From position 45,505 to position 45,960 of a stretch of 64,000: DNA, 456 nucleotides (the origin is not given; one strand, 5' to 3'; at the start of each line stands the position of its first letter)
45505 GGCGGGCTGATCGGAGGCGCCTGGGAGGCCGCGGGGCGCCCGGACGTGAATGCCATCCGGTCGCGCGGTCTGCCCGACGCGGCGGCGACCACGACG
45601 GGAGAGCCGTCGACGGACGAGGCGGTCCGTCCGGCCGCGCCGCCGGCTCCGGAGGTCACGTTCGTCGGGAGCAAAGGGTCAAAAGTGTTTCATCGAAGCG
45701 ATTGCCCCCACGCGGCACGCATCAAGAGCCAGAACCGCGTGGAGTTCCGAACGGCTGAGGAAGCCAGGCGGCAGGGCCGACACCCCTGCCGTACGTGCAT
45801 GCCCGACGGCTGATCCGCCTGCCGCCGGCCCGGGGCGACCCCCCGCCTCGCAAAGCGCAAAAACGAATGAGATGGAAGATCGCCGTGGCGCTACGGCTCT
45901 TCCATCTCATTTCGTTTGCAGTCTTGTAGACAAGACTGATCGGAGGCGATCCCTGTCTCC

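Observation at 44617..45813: Secreted Zn-dependent PLC/S1-P1-nuclease-like enzyme fused to an Ada-type Cys4 zinc finger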

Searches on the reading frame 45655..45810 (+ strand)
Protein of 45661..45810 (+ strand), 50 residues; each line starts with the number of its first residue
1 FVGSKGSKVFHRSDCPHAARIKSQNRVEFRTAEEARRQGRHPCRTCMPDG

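Call 33: find_homologous_proteins(query=A3, max_evalue=0.001)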
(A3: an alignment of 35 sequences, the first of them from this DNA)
Query A3 (35 sequences) (52 aa, profile of the alignment): 2 proteins with E <= 0.001 among 40 candidates.
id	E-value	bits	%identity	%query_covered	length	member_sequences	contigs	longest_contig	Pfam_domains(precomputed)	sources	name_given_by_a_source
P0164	2.1e-18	83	57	98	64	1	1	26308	PF02805.22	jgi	jgi:methylphosphotriester-DNA--protein-cysteine methyltransferase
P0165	4.3e-14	70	47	94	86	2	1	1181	PF02805.22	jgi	jgi:methylphosphotriester-DNA--protein-cysteine methyltransferase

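Call 37: search_solved_structures(query=A3, max_evalue=10, show_alignments=3)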
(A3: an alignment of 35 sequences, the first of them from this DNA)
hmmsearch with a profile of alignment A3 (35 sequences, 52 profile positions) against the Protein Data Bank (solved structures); distinct sequences matched with E-value up to 10: 4.
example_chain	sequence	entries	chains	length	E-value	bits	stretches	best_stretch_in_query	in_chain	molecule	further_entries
1adn_A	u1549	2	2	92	4.6e-07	32.6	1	5-51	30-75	N-ADA 10 | ADA REGULATORY PROTEIN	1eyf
1u8b_A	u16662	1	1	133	1e-06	31.5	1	5-51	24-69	Ada polyprotein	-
1zgw_A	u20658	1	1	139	1.1e-06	31.4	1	5-51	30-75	Ada polyprotein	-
1wpk_A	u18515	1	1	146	1.5e-06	31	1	5-51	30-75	ADA regulatory protein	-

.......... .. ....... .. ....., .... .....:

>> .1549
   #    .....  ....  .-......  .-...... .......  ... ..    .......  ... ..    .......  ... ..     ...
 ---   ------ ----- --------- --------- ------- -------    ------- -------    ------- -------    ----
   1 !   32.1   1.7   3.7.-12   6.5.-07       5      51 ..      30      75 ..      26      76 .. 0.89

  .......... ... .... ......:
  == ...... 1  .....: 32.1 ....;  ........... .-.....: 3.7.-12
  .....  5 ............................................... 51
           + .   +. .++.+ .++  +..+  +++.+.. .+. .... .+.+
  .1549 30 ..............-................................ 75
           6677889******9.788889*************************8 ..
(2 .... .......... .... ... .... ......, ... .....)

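Call 78: search_dna_similar(query=window:45661-45810:+, collection=plasmids, mode=protein, max_evalue=0.001, max_rows=40, rows=spread)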
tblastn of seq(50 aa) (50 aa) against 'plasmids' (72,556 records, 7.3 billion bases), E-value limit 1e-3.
Records with a match: 9; places in all: 10; records where one place covers at least 80% of the query: 9.
Best place of each record, by identity: <60% 9.
By first word of the organism name: Enterococcus 1; Rubrobacter 1; Methanothrix 1; Aristaeella 1; Carboxydocella 1; Peptoclostridium 1; Streptomyces 1; Caldicellulosiruptor 1; Pseudomonas 1.
By predicted mobility (MOB-suite, as given by PLSDB): non-mobilizable 7; conjugative 1; mobilizable 1.
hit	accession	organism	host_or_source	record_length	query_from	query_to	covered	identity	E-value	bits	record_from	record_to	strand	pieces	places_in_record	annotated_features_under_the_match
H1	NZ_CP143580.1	Enterococcus faecalis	Homo sapiens,bacterial isolate,sonicate ...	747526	1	50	100%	41.2%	4e-4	42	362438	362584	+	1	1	bifunctional transcriptional activator/DNA repair enzyme AdaA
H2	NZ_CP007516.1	Rubrobacter radiotolerans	-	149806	1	48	96%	41.7%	1e-5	47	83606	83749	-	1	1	methylated-DNA--[protein]-cysteine S-methyltransferase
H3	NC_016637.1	Methanothrix harundinacea 6Ac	-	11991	1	48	96%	41.7%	5e-5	45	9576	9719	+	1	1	thermonuclease family protein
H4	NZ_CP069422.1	Aristaeella lactis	Bos taurus,Bovine rumen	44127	1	48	96%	39.6%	3e-5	45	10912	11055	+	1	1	hypothetical protein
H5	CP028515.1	Carboxydocella thermautotrophica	environmental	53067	1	48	96%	39.6%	2e-4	43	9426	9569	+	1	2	micrococcal nuclease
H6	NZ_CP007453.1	Peptoclostridium acidaminophilum DSM 3953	black mud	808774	1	48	96%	39.6%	2e-4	43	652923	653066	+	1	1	thermonuclease family protein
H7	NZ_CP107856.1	Streptomyces sp. NBC_00503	-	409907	1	48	96%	39.6%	3e-4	42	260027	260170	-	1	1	Ada metal-binding domain-containing protein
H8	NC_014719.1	Caldicellulosiruptor acetigenus I77R1B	hot spring biomat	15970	1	48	96%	37.5%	2e-4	43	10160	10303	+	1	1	MBL fold metallo-hydrolase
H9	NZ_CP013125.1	Pseudomonas mendocina S5.2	rhizosphere soil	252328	3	46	88%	40.9%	8e-5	44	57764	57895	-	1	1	endonuclease/exonuclease/phosphatase family protein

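Call 79: get_annotated_region(hit=H3, flank=1500)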
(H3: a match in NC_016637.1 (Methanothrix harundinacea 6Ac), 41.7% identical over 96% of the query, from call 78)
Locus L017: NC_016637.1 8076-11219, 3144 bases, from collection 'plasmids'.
description: Methanothrix harundinacea 6Ac plasmid pH6Ac, complete sequence
organism: Methanothrix harundinacea 6Ac (NCBI taxid 1110509)
taxonomy: Archaea; Euryarchaeota; Methanomicrobia; Methanotrichales; Methanotrichaceae; Methanothrix; Methanothrix harundinacea; Methanothrix harundinacea 6Ac
host: -; source: -; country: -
typing (MOB-suite, as given by PLSDB): non-mobilizable
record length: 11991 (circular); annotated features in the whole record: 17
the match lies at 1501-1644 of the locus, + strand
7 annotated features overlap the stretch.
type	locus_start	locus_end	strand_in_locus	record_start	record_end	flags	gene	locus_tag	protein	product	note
CDS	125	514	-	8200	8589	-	-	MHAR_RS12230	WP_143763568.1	hypothetical protein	-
CDS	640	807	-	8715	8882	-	-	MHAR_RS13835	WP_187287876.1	hypothetical protein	-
CDS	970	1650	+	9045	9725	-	-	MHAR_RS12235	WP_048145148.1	thermonuclease family protein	-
CDS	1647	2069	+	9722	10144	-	-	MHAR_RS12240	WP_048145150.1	DUF1699 family protein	-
CDS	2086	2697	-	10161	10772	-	-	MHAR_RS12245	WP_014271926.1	hypothetical protein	-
CDS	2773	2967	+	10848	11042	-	-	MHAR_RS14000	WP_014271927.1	hypothetical protein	-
CDS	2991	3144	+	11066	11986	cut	-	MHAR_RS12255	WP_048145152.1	site-specific DNA-methyltransferase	GO:0009307 - DNA restriction-modification system [Evidence IEA]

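Call 80: get_annotated_region(hit=H5, flank=1500)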
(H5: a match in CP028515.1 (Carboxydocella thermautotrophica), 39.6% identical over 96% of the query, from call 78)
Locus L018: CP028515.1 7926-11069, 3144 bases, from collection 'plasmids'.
description: Carboxydocella thermautotrophica strain 41 plasmid pCCELLA01, complete sequence
organism: Carboxydocella thermautotrophica (NCBI taxid 178899)
taxonomy: Bacteria; Bacillota; Clostridia; Eubacteriales; Clostridiales Family XVI. Incertae Sedis; Carboxydocella; Carboxydocella thermautotrophica
host: -; source: environmental; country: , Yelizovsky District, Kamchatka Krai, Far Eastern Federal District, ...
typing (MOB-suite, as given by PLSDB): mobilizable; replicon rep_cluster_2321; relaxase MOBC
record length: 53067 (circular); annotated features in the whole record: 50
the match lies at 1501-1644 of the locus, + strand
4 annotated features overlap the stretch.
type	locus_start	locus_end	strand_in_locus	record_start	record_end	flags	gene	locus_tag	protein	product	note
CDS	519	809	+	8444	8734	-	-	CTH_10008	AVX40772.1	Metal binding domain of Ada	-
CDS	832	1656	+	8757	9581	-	-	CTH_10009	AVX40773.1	micrococcal nuclease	-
CDS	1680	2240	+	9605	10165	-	-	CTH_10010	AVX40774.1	hypothetical protein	-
CDS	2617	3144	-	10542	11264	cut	-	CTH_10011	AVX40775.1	Protein of unknown function (DUF3153)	-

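Call 81: get_annotated_region(hit=H9, flank=1800)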
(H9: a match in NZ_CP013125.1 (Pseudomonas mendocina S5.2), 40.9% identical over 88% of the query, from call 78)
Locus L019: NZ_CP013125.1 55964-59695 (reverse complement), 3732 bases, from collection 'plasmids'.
description: Pseudomonas mendocina S5.2 plasmid pPME5, complete sequence
organism: Pseudomonas mendocina S5.2 (NCBI taxid 1225174)
taxonomy: Bacteria; Pseudomonadota; Gammaproteobacteria; Pseudomonadales; Pseudomonadaceae; Pseudomonas; Pseudomonas mendocina; Pseudomonas mendocina S5.2
host: -; source: rhizosphere soil; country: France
typing (MOB-suite, as given by PLSDB): non-mobilizable
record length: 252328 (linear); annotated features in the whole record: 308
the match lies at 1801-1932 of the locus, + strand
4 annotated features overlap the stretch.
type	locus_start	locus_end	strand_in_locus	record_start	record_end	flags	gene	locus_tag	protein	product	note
CDS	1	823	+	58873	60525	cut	-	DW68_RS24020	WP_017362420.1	ATP-binding protein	-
CDS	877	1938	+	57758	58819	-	-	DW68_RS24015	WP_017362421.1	endonuclease/exonuclease/phosphatase family protein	-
CDS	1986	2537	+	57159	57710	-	-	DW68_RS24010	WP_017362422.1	hypothetical protein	-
CDS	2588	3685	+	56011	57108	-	-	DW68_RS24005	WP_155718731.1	tetratricopeptide repeat protein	-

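Call 82: get_annotated_region(hit=H8, flank=1800)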
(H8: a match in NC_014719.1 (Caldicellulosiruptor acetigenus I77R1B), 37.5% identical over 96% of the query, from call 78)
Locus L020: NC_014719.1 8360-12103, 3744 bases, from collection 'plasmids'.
description: Caldicellulosiruptor acetigenus I77R1B plasmid pCALKR01, complete sequence
organism: Caldicellulosiruptor acetigenus I77R1B (NCBI taxid 632335)
taxonomy: Bacteria; Bacillota; ; Caldicellulosiruptorales; Caldicellulosiruptoraceae; Caldicellulosiruptor; Caldicellulosiruptor acetigenus; Caldicellulosiruptor acetigenus I77R1B
host: -; source: hot spring biomat; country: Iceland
typing (MOB-suite, as given by PLSDB): non-mobilizable
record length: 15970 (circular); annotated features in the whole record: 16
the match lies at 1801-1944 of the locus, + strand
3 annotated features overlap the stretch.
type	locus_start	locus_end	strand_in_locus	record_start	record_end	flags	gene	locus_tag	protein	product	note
CDS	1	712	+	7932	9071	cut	-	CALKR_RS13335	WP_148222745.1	helix-turn-helix domain-containing protein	-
CDS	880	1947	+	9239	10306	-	-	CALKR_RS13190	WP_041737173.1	MBL fold metallo-hydrolase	-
CDS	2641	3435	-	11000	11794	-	-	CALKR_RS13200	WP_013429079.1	hypothetical protein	-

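Call 83: search_protein_families(library=pfam, proteins=[L017:970-1647:+, L018:832-1653:+, L019:877-1935:+, L020:880-1944:+, L018:519-806:+], max_evalue=0.001)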
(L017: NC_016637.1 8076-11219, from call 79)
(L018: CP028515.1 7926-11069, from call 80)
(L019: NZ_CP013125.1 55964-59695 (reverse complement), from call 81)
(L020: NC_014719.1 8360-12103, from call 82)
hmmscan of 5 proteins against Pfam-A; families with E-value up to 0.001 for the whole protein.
L017:970-1647:+ (226 aa): 2 families
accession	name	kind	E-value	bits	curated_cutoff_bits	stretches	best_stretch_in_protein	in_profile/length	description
PF00565.23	SNase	-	1.5e-09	38.7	21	1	59-147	1-83/107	Staphylococcal nuclease homologue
PF02805.21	Ada_Zn_binding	-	4.8e-06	26.9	23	1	174-225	13-64/65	Metal binding domain of Ada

L018:832-1653:+ (274 aa): 2 families
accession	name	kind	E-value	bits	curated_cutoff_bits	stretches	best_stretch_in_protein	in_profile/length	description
PF00565.23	SNase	-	3.5e-26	92.2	21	1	90-205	1-105/107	Staphylococcal nuclease homologue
PF02805.21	Ada_Zn_binding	-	4.2e-05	23.9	23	1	218-271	12-64/65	Metal binding domain of Ada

L019:877-1935:+ (353 aa): 1 family
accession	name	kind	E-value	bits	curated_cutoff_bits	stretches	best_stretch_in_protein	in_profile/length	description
PF03372.29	Exo_endo_phos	-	2.4e-07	31.2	24.5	1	26-193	1-161/225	Endonuclease/Exonuclease/phosphatase family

L020:880-1944:+ (355 aa): 4 families
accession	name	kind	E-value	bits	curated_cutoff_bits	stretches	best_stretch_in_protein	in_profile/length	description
PF00753.33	Lactamase_B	-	6.9e-20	72.2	22.7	1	42-243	2-195/196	Metallo-beta-lactamase superfamily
PF12706.13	Lactamase_B_2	-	8.2e-08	32.5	27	1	58-190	2-142/200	Beta-lactamase superfamily domain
PF02805.21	Ada_Zn_binding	-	1e-05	25.8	23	1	307-355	17-64/65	Metal binding domain of Ada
PF16661.11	Lactamase_B_6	-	0.00029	20.7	27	1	57-113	7-70/193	Metallo-beta-lactamase superfamily domain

L018:519-806:+ (96 aa): 1 family
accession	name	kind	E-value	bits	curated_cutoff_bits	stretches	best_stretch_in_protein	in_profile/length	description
PF02805.21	Ada_Zn_binding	-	6e-07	29.8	23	1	40-94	10-64/65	Metal binding domain of Ada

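Call 85: search_dna_similar(query=window:45661-45810:+, collection=phages, mode=protein, max_evalue=0.01, max_rows=30)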
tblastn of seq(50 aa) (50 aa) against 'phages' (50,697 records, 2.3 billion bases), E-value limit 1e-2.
Records with a match: 8; places in all: 8; records where one place covers at least 80% of the query: 8.
Best place of each record, by identity: <60% 8.
By first word of the organism name: uncultured 2; Enterococcus 2; Evtepia 2; Bacteriophage 1; phage 1.
By host as written in the record: - 5; Enterococcus faecalis 1; Evtepia sp. 900546255 1; Evtepia sp. 1.
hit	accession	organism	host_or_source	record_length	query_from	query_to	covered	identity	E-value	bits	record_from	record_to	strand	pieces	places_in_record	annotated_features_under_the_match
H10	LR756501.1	uncultured phage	metagenomic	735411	3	50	96%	43.8%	3e-5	44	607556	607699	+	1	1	record has no annotation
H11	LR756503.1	uncultured phage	metagenomic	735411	3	50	96%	43.8%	3e-5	44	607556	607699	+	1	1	record has no annotation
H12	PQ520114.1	Enterococcus phage IME_EF3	-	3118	1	50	100%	41.2%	8e-5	42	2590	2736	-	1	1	record has no annotation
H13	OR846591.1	Enterococcus phage Efs 1-1-1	Enterococcus faecalis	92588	1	50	100%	41.2%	1e-4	42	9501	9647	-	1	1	record has no annotation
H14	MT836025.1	Bacteriophage sp.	human fecal samples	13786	1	48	96%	36.7%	6e-3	37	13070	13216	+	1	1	record has no annotation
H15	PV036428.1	phage NatCom_18656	human feces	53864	1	48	96%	36.7%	8e-3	37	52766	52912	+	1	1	hypothetical protein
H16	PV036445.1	Evtepia phage NatCom_42594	Evtepia sp. 900546255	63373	1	48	96%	36.7%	8e-3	37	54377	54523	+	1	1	hypothetical protein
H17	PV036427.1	Evtepia phage NatCom_11697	Evtepia sp.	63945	1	48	96%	36.7%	8e-3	37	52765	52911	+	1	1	hypothetical protein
